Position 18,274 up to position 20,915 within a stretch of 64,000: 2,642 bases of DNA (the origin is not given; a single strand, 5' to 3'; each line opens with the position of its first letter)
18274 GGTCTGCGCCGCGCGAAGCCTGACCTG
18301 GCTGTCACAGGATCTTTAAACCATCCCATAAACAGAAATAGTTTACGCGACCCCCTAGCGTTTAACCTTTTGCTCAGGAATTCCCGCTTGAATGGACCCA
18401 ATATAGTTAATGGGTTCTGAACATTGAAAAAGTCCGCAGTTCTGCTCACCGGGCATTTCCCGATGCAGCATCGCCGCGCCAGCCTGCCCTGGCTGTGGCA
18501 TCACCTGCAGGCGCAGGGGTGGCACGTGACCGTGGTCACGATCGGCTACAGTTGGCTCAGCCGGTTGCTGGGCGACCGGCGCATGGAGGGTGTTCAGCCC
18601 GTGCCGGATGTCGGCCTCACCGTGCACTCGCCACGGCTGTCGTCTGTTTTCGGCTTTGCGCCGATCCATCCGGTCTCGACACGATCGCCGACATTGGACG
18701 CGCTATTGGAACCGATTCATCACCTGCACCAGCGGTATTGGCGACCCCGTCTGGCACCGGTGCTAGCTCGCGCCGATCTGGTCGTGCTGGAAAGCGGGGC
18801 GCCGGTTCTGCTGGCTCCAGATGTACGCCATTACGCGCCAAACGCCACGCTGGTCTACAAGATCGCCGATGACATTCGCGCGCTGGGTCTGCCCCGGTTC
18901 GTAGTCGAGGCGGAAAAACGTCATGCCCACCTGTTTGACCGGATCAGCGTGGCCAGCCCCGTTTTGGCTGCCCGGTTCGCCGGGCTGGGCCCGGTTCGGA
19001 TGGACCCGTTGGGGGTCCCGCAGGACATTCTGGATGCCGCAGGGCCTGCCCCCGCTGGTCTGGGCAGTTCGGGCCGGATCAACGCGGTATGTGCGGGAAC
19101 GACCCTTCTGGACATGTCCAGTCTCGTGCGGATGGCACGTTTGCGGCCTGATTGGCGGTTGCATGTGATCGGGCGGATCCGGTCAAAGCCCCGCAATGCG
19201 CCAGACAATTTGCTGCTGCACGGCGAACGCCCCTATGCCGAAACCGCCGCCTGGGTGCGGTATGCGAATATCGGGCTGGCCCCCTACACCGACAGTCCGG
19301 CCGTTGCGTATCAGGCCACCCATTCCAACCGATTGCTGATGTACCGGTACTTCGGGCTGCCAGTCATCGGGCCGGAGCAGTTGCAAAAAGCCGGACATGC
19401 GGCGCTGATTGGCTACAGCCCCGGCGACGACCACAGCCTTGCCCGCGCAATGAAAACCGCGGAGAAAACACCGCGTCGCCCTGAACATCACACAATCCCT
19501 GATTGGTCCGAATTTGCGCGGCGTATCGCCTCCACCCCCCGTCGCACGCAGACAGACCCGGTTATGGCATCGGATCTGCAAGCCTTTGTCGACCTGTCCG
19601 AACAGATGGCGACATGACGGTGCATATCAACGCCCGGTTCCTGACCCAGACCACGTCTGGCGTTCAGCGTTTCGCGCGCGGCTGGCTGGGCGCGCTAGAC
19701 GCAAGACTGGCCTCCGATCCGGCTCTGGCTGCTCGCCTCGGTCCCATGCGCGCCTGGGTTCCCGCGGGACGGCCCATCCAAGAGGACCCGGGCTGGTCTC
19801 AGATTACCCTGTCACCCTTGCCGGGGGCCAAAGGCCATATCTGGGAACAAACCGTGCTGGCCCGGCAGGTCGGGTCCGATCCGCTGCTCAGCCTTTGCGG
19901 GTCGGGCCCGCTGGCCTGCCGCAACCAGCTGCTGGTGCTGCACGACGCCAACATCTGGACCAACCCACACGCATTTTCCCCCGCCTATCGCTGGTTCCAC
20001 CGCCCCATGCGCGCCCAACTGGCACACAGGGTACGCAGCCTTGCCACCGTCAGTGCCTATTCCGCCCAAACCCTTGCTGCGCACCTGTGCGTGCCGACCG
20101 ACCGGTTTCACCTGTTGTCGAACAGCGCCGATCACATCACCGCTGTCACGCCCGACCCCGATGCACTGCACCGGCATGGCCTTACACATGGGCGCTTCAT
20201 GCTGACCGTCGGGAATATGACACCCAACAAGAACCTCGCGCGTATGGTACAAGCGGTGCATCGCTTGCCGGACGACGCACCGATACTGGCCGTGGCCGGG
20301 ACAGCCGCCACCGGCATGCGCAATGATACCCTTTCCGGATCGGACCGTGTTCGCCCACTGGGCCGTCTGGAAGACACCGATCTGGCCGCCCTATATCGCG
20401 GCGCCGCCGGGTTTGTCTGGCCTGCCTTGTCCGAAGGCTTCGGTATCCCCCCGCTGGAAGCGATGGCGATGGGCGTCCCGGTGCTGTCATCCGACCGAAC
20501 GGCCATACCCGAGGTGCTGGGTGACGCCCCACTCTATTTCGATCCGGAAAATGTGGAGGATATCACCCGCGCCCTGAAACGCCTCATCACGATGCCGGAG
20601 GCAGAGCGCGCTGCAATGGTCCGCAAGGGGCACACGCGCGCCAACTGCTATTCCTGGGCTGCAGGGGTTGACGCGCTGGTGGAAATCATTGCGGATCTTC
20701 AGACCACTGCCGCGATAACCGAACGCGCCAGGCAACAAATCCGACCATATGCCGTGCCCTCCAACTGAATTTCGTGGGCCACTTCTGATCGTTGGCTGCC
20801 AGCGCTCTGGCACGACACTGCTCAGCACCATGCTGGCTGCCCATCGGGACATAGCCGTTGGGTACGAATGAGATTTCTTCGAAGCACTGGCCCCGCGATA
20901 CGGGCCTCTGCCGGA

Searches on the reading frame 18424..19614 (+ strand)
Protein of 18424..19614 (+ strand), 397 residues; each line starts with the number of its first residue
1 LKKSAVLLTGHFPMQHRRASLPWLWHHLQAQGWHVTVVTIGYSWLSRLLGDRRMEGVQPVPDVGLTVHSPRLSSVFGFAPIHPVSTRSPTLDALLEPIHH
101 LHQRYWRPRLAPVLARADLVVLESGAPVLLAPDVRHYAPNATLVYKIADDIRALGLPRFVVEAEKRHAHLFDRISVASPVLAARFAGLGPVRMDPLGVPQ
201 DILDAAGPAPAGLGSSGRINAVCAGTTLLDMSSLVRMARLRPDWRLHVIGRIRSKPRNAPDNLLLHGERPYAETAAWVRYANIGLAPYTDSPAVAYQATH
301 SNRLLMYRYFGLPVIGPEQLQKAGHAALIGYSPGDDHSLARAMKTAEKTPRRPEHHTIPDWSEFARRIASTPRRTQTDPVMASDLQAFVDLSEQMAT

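Call 11: search_protein_families(library=pfam, proteins=[window:18424-19614:+], max_evalue=0.001)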
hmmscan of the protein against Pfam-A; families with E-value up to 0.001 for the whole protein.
window:18424-19614:+ (397 aa): 1 family
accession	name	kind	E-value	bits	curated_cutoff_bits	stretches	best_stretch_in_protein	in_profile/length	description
PF22059.2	GumK_N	-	3.7e-46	157.7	27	1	7-176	1-170/171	Glucuronosyltransferase GumK, N-terminal domain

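Call 83: search_protein_families(library=ncbifam, proteins=[window:18424-19614:+], max_evalue=0.00001)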
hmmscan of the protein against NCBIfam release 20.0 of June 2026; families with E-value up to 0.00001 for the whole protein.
window:18424-19614:+ (397 aa): 0 families

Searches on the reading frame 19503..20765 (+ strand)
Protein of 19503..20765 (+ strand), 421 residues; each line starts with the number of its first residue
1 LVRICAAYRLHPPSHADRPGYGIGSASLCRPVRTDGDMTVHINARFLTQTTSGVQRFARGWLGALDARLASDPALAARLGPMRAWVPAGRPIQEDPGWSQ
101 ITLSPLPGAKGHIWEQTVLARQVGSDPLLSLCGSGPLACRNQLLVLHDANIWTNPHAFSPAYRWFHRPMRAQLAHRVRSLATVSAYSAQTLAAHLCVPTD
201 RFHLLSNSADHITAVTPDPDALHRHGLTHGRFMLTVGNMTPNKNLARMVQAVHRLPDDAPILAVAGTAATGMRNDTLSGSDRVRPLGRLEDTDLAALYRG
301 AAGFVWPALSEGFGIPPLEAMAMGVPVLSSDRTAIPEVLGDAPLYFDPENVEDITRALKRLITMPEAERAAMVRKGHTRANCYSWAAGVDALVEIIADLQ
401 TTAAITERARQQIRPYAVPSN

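Call 11: search_protein_families(library=pfam, proteins=[window:19503-20765:+], max_evalue=0.001)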
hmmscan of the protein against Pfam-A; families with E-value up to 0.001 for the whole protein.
window:19503-20765:+ (421 aa): 4 families
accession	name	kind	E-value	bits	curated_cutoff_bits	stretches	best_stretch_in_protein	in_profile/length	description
PF00534.26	Glycos_transf_1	-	2e-24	86.5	26.4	1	231-375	16-168/172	Glycosyl transferases group 1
PF13692.12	Glyco_trans_1_4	-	3.4e-22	79.7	27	1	233-363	4-141/142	Glycosyl transferases group 1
PF20706.3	GT4-conflict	-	9.8e-08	31.8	26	1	290-390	271-352/385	Family 4 Glycosyltransferase in conflict systems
PF13524.12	Glyco_trans_1_2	-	2.5e-06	27.9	25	1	275-381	27-130/144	Glycosyl transferase-like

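Call 83: search_protein_families(library=ncbifam, proteins=[window:19503-20765:+], max_evalue=0.00001)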
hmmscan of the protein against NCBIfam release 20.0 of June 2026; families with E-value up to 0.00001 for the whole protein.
window:19503-20765:+ (421 aa): 12 families
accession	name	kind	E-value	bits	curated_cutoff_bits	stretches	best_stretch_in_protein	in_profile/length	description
TIGR04047.1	MSMEG_0565_glyc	hypoth_equivalog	2.8e-22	79.3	259.85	1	221-394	184-369/373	MSMEG_0565 family glycosyltransferase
TIGR02149.1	glgA_Coryne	subfamily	1.6e-15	57.2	302.4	1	179-395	148-386/391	glycogen synthase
TIGR03449.1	mycothiol_MshA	equivalog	3.4e-12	46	462.5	1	231-397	221-401/406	D-inositol-3-phosphate glycosyltransferase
NF053787.1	GlcN_PG_synth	equivalog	4.1e-11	42.3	480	1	229-397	196-357/361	N-acetylglucosaminyl phosphatidylglycerol synthase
TIGR03088.1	stp2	hypoth_equivalog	3.9e-10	39.3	409.05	1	164-390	124-364/374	TIGR03088 family PEP-CTERM/XrtA system glycosyltransferase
NF047684.1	TeichurnBiosyTuaC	equivalog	4.2e-10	39.1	550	1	222-364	210-354/391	teichuronic acid biosynthesis protein TuaC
NF041876.1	EPS_EpsE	equivalog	8.8e-10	38.4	400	1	235-377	219-373/389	exopolysaccharide biosynthesis GT4 family glycosyltransferase EpsE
NF038298.1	EPS_HpsO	equivalog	1.6e-08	33.7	575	1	311-380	299-367/388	hormogonium polysaccharide biosynthesis glycosyltransferase HpsO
TIGR03999.1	thiol_BshA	equivalog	8.3e-08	31.5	273.7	1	234-366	203-340/375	N-acetyl-alpha-D-glucosaminyl L-malate synthase BshA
TIGR02472.1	sucr_P_syn_N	equivalog_domain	1.8e-07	30.3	576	1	294-394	330-436/439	sucrose-phosphate synthase, putative, glycosyltransferase domain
NF038295.1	EPS_HpsP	equivalog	5.8e-07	28.8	550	1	296-397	283-385/388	hormogonium polysaccharide biosynthesis glycosyltransferase HpsP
TIGR04157.1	glyco_rSAM_CFB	subfamily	2.1e-06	27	400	1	175-341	168-341/406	TIGR04157 family glycosyltransferase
